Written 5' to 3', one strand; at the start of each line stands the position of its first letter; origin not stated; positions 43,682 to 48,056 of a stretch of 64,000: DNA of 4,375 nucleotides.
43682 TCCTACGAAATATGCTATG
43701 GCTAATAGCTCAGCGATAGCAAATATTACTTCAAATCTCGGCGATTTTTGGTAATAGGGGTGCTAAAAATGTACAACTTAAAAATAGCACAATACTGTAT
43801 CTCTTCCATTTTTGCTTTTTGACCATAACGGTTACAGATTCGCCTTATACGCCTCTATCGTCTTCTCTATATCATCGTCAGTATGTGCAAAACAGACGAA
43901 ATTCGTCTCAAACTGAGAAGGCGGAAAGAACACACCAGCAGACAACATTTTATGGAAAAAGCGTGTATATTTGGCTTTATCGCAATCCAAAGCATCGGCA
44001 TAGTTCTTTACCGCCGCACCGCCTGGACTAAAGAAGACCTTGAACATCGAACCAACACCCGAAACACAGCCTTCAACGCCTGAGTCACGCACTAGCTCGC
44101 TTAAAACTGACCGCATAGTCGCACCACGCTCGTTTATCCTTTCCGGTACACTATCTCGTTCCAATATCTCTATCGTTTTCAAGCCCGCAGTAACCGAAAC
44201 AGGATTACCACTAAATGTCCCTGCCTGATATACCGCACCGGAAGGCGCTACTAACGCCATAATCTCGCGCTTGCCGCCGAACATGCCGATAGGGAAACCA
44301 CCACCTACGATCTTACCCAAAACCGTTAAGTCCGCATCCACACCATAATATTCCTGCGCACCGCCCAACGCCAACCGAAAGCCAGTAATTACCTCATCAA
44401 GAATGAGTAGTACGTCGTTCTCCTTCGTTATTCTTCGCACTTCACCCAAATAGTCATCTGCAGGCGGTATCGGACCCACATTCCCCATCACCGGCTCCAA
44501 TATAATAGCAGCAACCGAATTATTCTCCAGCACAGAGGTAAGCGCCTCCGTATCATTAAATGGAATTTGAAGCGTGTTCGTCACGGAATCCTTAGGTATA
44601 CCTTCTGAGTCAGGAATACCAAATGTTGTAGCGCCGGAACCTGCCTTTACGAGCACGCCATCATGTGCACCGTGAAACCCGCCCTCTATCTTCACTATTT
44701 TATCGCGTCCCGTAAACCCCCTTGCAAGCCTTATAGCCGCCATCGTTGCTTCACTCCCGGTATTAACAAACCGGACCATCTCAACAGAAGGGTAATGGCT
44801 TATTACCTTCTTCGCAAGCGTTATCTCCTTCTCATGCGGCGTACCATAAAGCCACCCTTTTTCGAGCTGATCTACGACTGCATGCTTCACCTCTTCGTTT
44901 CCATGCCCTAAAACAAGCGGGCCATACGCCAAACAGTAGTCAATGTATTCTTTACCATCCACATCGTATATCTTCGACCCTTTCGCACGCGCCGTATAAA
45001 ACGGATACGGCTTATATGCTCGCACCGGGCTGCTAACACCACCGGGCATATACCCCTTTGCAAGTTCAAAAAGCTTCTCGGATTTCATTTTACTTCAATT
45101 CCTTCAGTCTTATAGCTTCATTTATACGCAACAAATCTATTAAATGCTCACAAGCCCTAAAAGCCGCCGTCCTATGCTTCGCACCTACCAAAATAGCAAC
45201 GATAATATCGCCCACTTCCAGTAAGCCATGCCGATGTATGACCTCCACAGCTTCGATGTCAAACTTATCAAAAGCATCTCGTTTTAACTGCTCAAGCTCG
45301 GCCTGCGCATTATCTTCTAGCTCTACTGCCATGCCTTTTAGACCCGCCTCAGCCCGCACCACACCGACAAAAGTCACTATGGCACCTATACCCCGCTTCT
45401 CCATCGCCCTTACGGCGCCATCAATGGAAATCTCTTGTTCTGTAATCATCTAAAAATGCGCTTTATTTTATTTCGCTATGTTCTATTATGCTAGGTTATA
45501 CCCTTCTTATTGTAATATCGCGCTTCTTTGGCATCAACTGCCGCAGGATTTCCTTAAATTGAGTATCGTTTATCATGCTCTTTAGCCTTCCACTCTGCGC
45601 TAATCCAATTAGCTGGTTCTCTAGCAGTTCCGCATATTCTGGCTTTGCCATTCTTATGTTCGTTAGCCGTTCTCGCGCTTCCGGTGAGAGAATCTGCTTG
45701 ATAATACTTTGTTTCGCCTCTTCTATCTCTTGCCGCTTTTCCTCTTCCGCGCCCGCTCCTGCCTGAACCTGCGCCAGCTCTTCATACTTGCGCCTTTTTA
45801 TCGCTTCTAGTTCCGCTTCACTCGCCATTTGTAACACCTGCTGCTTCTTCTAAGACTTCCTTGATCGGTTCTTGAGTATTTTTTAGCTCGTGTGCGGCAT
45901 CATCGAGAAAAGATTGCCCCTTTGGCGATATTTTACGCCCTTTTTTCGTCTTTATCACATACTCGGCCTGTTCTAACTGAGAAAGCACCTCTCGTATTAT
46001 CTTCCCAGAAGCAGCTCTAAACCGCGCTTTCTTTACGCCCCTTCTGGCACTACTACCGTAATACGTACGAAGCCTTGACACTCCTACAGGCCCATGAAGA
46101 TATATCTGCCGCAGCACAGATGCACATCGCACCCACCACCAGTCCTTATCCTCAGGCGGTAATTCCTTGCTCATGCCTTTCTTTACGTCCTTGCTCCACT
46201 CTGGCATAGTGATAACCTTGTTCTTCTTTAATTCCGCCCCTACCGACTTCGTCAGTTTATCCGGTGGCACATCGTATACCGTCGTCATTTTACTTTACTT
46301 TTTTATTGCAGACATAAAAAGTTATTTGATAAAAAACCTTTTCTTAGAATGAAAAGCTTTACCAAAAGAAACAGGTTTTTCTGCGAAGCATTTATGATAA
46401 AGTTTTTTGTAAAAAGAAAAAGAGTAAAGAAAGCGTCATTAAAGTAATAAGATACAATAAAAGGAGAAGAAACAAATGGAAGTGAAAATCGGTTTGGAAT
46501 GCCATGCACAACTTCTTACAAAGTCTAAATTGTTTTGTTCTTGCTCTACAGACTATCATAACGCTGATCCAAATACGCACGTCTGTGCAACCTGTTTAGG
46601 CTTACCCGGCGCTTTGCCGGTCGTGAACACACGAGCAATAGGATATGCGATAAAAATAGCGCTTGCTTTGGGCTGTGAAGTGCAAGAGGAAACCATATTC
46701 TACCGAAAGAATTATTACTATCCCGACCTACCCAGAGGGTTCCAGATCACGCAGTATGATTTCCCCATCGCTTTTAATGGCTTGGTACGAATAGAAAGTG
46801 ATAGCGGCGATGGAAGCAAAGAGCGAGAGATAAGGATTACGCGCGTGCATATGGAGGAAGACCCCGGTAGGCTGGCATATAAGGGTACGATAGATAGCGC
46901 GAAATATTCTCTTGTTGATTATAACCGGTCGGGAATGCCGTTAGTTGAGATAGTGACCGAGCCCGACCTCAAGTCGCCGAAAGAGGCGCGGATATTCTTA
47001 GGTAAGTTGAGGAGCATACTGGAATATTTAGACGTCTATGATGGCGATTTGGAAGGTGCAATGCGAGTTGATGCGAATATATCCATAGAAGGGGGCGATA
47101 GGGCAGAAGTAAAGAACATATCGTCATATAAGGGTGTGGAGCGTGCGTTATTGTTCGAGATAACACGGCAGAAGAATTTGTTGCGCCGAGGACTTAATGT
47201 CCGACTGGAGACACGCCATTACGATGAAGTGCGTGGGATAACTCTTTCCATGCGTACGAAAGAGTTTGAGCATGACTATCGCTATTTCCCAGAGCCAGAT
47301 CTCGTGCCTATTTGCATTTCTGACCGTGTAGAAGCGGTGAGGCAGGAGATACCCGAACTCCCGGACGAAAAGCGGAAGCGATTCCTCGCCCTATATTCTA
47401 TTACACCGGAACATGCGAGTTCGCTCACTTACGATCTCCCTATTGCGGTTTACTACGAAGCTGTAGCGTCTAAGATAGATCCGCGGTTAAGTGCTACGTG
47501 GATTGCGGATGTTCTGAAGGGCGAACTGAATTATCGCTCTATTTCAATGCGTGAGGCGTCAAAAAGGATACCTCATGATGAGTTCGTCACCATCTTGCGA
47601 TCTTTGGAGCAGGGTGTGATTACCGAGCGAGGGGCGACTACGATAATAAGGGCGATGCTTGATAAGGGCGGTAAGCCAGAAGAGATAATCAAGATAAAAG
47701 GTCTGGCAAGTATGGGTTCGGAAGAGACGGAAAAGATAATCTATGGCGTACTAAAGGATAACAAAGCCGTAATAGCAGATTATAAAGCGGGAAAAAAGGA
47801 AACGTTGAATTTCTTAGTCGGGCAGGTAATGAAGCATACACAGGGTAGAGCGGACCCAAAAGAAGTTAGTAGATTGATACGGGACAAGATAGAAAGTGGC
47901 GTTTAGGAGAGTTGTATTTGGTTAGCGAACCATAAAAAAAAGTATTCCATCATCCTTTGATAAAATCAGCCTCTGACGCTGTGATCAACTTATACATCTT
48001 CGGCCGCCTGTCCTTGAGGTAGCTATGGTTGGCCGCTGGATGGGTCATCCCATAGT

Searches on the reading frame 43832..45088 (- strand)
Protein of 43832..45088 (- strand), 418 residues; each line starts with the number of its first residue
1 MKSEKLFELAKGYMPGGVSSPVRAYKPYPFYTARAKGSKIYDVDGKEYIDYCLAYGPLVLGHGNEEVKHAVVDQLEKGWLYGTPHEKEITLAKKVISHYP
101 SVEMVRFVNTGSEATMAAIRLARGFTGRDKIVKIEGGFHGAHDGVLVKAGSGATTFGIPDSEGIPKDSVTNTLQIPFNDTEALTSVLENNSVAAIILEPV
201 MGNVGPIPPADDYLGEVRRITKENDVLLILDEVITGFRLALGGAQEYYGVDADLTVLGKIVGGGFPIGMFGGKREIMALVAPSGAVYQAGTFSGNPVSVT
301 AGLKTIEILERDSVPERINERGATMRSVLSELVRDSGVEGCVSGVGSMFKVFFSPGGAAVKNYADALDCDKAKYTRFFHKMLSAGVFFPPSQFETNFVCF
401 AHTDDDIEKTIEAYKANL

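Call 94: search_protein_families(library=pfam, proteins=[window:43832-45088:-], max_evalue=0.0001)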
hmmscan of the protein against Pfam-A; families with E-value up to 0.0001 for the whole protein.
window:43832-45088:- (418 aa): 1 family
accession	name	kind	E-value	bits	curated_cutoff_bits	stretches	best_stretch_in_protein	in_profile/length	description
PF00202.27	Aminotran_3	-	3.5e-70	237.2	30.5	1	25-391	6-374/403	Aminotransferase class-III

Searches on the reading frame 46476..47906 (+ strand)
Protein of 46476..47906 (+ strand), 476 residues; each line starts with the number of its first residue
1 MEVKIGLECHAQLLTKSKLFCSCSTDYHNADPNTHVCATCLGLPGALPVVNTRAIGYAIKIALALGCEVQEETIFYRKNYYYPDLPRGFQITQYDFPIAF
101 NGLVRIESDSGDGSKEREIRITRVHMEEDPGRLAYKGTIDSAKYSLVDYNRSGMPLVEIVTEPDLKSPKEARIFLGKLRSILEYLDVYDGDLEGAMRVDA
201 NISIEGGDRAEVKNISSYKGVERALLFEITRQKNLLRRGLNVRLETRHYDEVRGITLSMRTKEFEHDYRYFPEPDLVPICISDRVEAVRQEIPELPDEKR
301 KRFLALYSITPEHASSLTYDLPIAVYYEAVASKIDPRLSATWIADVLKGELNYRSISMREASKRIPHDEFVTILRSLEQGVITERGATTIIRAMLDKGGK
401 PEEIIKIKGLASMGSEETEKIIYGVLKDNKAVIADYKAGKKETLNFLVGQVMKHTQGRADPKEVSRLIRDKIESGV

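Call 94: search_protein_families(library=pfam, proteins=[window:46476-47906:+], max_evalue=0.0001)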
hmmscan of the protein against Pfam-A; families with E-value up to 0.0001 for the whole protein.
window:46476-47906:+ (476 aa): 2 families
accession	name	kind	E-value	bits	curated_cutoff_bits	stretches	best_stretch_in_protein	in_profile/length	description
PF02934.20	GatB_N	-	1.6e-104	349.5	23.4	1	3-284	1-274/277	GatB/GatE catalytic domain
PF02637.23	GatB_Yqey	-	1.1e-35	123.1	27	1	326-472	2-148/148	GatB domain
